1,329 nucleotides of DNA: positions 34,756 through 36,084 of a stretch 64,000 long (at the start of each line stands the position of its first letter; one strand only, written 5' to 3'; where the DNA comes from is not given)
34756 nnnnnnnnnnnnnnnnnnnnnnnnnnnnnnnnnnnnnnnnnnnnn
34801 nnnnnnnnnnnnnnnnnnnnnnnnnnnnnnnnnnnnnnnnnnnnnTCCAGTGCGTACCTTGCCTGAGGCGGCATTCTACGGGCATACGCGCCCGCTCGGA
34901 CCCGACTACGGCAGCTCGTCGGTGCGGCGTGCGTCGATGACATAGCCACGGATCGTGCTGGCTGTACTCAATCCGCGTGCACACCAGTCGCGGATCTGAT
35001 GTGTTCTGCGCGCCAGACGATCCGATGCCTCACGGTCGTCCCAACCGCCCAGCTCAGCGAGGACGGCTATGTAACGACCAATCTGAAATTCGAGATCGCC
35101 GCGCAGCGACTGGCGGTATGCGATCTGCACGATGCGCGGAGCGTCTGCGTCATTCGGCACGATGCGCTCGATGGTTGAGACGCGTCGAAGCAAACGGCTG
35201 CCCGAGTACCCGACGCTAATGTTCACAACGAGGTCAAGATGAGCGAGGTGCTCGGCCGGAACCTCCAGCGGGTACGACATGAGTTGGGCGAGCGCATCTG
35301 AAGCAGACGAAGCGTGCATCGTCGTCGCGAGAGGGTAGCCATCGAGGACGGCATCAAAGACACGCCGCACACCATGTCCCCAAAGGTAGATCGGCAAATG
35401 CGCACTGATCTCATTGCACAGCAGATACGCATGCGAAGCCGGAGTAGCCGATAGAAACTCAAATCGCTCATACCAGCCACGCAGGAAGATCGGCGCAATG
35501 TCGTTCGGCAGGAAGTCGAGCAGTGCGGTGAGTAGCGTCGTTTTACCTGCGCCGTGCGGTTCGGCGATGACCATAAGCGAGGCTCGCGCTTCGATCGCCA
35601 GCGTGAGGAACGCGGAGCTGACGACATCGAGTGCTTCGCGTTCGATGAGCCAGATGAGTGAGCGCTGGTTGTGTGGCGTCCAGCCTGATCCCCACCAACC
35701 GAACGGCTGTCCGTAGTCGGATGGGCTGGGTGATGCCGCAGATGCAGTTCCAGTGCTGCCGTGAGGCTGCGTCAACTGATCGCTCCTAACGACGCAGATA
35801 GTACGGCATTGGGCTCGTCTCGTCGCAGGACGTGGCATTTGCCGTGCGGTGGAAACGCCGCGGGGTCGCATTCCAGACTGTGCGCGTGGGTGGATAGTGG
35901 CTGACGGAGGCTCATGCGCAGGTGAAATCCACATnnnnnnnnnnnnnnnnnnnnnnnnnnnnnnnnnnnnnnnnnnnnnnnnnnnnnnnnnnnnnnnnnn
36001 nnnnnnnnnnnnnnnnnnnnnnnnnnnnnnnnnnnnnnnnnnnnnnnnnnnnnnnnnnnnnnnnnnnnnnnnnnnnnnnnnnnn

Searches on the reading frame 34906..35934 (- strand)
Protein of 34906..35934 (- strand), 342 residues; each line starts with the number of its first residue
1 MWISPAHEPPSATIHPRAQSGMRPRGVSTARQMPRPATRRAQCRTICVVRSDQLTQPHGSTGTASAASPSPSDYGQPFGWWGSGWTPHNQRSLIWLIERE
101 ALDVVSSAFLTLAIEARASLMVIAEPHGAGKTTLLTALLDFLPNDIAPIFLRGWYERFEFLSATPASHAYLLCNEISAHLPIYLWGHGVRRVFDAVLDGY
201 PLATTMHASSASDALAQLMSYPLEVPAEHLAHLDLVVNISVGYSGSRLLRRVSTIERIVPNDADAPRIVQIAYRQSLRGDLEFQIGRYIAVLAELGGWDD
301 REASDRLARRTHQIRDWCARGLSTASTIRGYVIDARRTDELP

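Call 3: search_protein_families(library=pfam, proteins=[window:34906-35934:-], max_evalue=0.01)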
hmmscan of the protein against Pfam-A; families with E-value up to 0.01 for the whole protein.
window:34906-35934:- (342 aa): 1 family
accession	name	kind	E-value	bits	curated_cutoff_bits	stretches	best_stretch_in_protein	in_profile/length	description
PF00437.27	T2SSE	-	0.0036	16.4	24.9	0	112-144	136-168/370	Type II/IV secretion system protein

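Call 4: search_protein_families(library=ncbifam, proteins=[window:34906-35934:-], max_evalue=0.01)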
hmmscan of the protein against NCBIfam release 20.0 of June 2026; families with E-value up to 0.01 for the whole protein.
window:34906-35934:- (342 aa): 4 families
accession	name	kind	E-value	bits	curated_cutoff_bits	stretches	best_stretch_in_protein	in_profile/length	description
NF058587.1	archaellum_moto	equivalog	2e-13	50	550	2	192-270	367-445/527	archaellum flagellar ATPase motor FlaI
TIGR02788.1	VirB11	equivalog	0.0002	20.5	249.95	1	107-145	134-171/308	P-type DNA transfer ATPase VirB11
NF041000.1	ATPase_ComGA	equivalog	0.00089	18.3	300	0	112-140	122-150/267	competence type IV pilus ATPase ComGA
TIGR03819.1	heli_sec_ATPase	hypoth_equivalog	0.0016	17.7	373.15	1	91-143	152-203/340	TadA family conjugal transfer-associated ATPase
